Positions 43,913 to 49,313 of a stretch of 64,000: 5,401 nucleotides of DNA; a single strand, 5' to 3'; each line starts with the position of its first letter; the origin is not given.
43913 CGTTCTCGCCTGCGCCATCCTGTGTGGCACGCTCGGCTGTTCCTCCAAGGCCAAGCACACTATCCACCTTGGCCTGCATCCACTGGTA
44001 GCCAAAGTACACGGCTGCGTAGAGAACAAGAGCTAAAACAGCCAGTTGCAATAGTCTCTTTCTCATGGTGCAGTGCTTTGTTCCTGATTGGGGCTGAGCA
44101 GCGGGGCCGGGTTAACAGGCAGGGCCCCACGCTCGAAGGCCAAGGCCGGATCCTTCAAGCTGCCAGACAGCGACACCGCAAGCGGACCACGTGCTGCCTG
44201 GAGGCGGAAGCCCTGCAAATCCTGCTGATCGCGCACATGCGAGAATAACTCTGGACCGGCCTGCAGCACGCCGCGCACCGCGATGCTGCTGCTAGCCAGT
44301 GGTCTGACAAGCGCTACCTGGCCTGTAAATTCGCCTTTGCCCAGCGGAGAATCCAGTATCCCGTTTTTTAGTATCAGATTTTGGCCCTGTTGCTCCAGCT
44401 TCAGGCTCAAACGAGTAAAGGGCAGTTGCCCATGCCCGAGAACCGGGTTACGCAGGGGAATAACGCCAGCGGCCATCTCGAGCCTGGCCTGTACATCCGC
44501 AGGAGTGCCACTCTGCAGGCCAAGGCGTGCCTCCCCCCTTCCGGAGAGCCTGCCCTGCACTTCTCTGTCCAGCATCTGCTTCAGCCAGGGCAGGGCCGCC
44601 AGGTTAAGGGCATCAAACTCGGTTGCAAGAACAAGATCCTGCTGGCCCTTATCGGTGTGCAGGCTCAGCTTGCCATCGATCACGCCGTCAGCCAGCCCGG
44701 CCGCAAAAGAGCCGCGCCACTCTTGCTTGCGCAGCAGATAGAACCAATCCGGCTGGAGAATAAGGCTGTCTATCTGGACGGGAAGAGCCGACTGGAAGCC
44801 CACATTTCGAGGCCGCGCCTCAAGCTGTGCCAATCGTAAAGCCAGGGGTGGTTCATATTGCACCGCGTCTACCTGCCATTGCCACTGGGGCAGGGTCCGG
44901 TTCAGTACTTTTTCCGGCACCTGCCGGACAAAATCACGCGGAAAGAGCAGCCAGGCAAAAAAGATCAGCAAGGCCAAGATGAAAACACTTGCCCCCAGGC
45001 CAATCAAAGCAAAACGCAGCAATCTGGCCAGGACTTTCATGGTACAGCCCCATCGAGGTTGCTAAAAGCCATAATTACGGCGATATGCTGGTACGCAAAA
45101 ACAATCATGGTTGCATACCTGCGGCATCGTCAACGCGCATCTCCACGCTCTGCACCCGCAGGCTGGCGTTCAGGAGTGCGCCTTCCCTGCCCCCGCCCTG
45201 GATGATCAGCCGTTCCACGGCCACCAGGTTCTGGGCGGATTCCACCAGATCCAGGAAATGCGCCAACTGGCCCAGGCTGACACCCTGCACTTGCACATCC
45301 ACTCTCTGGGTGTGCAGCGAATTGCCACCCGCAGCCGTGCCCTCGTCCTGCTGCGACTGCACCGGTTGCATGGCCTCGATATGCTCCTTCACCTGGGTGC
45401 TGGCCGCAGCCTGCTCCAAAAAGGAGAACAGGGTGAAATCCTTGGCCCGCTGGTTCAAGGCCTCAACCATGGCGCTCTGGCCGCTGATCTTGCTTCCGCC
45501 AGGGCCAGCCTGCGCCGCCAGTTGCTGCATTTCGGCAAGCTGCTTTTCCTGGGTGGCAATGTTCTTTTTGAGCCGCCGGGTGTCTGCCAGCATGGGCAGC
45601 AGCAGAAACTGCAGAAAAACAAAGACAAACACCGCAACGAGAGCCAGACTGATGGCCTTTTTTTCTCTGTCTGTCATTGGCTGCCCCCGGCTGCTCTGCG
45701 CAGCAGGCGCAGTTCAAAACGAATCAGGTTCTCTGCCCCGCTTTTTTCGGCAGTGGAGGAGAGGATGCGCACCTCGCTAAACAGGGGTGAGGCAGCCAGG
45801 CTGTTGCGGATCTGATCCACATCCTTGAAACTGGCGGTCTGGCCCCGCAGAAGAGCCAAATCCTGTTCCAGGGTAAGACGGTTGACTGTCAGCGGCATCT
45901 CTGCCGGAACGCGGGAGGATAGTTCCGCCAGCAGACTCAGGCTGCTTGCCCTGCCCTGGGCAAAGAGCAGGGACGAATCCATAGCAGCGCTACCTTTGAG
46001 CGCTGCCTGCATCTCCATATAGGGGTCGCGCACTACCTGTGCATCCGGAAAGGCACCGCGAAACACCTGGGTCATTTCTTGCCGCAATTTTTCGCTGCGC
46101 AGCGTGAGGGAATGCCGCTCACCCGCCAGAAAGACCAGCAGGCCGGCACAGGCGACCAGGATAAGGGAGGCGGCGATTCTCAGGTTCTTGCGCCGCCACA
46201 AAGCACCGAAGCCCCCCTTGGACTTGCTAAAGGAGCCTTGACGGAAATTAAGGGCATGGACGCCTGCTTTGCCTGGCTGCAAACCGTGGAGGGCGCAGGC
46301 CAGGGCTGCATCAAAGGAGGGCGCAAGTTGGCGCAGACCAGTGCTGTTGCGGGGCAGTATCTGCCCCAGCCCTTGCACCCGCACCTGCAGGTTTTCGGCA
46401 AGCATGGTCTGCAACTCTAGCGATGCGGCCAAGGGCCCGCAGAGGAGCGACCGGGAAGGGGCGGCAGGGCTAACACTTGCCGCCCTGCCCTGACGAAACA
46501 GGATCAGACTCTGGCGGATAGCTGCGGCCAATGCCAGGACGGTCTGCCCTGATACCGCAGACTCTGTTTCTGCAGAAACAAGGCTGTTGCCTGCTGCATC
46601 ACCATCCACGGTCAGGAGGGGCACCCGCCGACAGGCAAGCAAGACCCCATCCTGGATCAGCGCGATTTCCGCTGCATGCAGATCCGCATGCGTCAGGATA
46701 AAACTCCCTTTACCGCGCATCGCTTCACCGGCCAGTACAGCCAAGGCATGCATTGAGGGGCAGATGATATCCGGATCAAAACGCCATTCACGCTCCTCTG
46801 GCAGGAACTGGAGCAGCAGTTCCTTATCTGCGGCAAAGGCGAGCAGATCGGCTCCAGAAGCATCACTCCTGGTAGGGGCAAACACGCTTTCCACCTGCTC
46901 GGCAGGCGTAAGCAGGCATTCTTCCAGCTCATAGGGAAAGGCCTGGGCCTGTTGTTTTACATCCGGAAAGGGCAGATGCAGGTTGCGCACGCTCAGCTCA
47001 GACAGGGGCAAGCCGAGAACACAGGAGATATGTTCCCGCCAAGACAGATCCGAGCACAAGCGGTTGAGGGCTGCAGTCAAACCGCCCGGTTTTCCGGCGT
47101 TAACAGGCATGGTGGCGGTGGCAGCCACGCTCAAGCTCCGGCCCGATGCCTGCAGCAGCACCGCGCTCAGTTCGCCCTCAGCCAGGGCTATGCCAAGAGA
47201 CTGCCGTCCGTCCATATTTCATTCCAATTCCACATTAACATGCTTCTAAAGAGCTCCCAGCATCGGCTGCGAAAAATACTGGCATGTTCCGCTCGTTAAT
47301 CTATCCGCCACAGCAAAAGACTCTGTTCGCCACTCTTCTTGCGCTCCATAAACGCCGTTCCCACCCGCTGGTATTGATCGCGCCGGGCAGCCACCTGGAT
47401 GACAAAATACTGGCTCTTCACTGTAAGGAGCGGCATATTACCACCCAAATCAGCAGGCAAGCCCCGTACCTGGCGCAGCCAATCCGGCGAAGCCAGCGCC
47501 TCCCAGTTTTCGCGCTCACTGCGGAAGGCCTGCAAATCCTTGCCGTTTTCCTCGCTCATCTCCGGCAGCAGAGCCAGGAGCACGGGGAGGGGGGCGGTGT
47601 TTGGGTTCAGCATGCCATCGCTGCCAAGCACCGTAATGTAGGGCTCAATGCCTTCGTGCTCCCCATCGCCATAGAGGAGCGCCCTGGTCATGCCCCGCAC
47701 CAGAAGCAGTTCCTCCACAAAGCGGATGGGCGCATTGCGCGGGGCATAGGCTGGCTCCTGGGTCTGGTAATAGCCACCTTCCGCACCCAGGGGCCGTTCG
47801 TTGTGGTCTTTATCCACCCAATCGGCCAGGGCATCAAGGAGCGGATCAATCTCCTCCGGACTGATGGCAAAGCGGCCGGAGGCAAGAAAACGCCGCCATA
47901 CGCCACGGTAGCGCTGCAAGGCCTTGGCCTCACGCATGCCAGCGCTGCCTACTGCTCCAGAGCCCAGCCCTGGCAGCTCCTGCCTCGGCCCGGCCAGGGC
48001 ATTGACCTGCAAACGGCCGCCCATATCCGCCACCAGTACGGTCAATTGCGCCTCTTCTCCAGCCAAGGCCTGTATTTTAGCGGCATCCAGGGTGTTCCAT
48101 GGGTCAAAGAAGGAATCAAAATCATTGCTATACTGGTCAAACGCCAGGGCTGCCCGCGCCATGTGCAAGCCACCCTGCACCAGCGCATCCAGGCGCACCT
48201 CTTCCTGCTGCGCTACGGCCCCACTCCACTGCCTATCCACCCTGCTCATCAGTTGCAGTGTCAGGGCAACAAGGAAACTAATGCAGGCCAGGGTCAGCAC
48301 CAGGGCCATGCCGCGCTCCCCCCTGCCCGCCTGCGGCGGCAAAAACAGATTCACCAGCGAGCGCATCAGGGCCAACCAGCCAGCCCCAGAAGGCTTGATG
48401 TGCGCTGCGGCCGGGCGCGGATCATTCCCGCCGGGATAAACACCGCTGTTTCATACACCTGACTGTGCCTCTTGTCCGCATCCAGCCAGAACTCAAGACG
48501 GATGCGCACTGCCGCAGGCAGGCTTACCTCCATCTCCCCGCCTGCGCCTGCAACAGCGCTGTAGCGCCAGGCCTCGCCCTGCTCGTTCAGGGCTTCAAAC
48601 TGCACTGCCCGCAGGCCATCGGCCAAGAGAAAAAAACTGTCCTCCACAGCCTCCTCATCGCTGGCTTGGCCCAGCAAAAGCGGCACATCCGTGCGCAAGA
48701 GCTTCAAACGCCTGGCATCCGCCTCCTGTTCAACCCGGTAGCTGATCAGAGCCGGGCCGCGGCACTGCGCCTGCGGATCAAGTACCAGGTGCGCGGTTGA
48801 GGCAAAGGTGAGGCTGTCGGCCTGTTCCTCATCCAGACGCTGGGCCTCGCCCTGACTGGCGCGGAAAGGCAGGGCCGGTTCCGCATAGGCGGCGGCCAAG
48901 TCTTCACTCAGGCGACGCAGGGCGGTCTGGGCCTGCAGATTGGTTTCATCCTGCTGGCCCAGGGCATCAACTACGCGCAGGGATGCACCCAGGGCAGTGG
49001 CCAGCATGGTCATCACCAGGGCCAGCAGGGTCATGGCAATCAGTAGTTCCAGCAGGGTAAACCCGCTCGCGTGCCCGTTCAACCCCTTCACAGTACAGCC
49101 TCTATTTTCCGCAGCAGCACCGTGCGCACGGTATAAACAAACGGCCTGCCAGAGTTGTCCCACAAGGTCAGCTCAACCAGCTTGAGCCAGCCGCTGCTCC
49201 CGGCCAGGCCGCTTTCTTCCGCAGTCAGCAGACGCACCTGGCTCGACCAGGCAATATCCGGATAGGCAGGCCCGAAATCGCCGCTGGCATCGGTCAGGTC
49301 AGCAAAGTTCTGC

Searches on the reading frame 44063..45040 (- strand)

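Call 5: search_protein_families(library=pfam, proteins=[window:44063-45040:-], max_evalue=0.01)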
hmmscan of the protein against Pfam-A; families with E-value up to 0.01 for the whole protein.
window:44063-45040:- (325 aa): 0 families

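Call 6: search_protein_families(library=ncbifam, proteins=[window:44063-45040:-], max_evalue=0.01)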
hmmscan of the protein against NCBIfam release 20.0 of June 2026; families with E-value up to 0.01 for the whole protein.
window:44063-45040:- (325 aa): 1 family
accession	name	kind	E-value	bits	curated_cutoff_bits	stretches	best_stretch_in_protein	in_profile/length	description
TIGR04411.1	T2SS_GspN_Lepto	equivalog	4.3e-20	72.3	50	1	14-299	5-279/280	type II secretion system protein GspN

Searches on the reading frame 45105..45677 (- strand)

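Call 5: search_protein_families(library=pfam, proteins=[window:45105-45677:-], max_evalue=0.01)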
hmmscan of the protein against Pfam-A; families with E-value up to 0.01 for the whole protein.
window:45105-45677:- (190 aa): 1 family
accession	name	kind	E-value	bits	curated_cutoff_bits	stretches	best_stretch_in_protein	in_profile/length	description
PF04612.17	T2SSM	-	7.4e-09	36.4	27.8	1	1-83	11-96/160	Type II secretion system (T2SS), protein M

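Call 6: search_protein_families(library=ncbifam, proteins=[window:45105-45677:-], max_evalue=0.01)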
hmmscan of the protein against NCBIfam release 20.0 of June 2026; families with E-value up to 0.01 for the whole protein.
window:45105-45677:- (190 aa): 4 families
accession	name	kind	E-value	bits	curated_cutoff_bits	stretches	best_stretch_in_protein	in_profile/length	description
NF040576.1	T2SS_GspM_XpsM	equivalog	3.2e-05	23.6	60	1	10-165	4-159/180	type II secretion system protein GspM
NF041013.1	T4P_ComGE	equivalog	0.0028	17.7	49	1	12-52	11-51/83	competence type IV pilus minor pilin ComGE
NF047516.1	LA_3659_fam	equivalog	0.0048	16.5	36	0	32-81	83-132/221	LA_3659 family protein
NF047514.1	SpiroCoCo_N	equivalog_domain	0.0048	16.5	75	0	32-81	83-132/221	SpiroCoCo family coiled-coil protein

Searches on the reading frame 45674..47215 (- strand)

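Call 5: search_protein_families(library=pfam, proteins=[window:45674-47215:-], max_evalue=0.01)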
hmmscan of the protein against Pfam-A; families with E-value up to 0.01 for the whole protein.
window:45674-47215:- (513 aa): 2 families
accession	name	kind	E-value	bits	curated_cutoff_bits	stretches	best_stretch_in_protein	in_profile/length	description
PF05137.18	PilN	-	3e-08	34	22.8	1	428-503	2-75/78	Fimbrial assembly protein (PilN)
PF12693.12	GspL_C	-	4.4e-05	23.8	29.6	1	340-476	7-133/158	GspL periplasmic domain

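Call 6: search_protein_families(library=ncbifam, proteins=[window:45674-47215:-], max_evalue=0.01)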
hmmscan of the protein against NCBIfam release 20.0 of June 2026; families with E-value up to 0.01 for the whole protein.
window:45674-47215:- (513 aa): 1 family
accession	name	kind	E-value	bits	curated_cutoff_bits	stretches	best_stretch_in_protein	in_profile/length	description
TIGR01709.2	typeII_sec_gspL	equivalog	3.4e-20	72.5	65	1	63-492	50-389/392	type II secretion system protein GspL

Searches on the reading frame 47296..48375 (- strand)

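Call 5: search_protein_families(library=pfam, proteins=[window:47296-48375:-], max_evalue=0.01)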
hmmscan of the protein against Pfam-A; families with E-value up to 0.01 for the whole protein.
window:47296-48375:- (359 aa): 2 families
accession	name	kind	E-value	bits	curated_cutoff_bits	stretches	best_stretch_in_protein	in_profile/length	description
PF21687.3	T2SSK_1st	-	2.8e-15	57.4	26.2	1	121-250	2-105/107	Type II secretion system (T2SS), protein K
PF03934.19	T2SSK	-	0.0023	18.7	24.2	1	256-287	1-32/63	Type II secretion system (T2SS), protein K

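Call 6: search_protein_families(library=ncbifam, proteins=[window:47296-48375:-], max_evalue=0.01)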
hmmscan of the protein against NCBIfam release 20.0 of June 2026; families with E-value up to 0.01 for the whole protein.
window:47296-48375:- (359 aa): 1 family
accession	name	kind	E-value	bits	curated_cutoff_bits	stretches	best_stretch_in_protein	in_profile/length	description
NF037980.1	T2SS_GspK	equivalog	1.1e-41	143.4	130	1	20-352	1-303/307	type II secretion system minor pseudopilin GspK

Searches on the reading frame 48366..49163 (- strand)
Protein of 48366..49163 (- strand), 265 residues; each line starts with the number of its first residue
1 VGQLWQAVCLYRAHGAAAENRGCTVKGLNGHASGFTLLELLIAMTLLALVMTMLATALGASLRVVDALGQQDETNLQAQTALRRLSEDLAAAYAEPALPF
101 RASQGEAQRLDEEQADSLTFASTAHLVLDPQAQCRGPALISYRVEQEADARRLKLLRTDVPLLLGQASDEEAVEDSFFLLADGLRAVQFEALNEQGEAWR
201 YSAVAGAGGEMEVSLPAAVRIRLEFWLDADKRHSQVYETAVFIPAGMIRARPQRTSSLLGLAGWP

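Call 5: search_protein_families(library=pfam, proteins=[window:48366-49163:-], max_evalue=0.01)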
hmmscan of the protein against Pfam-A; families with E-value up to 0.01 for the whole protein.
window:48366-49163:- (265 aa): 1 family
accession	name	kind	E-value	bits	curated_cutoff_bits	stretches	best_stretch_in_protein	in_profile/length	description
PF07963.17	N_methyl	-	2.1e-07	30.6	21.2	1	32-54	4-26/27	Prokaryotic N-terminal methylation motif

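Call 6: search_protein_families(library=ncbifam, proteins=[window:48366-49163:-], max_evalue=0.01)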
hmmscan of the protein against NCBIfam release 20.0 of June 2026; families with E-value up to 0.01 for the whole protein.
window:48366-49163:- (265 aa): 7 families
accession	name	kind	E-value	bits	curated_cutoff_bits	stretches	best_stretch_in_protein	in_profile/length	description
TIGR02599.1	TIGR02599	subfamily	1.3e-07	31.3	256.5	1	34-109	1-76/361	Verru_Chthon cassette protein C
NF047828.1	T3SSXpsI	equivalog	8.7e-06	25.8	150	1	34-85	3-54/132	type II secretion system protein XpsI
NF041013.1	T4P_ComGE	equivalog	3.1e-05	24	49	1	34-88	5-59/83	competence type IV pilus minor pilin ComGE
TIGR02532.1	IV_pilin_GFxxxE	domain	9e-05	22.2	16.3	1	33-54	2-23/24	prepilin-type N-terminal cleavage/methylation domain-containing protein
TIGR01707.1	gspI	equivalog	0.00072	20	44.35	1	34-70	1-37/101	type II secretion system minor pseudopilin GspI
NF041002.1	pilin_ComGF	equivalog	0.0029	17.8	80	1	33-75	2-44/139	competence type IV pilus minor pilin ComGF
NF038304.1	EPS_HpsC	equivalog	0.0099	15.5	200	0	30-55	18-43/318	hormogonium polysaccharide secretion pseudopilin HpsC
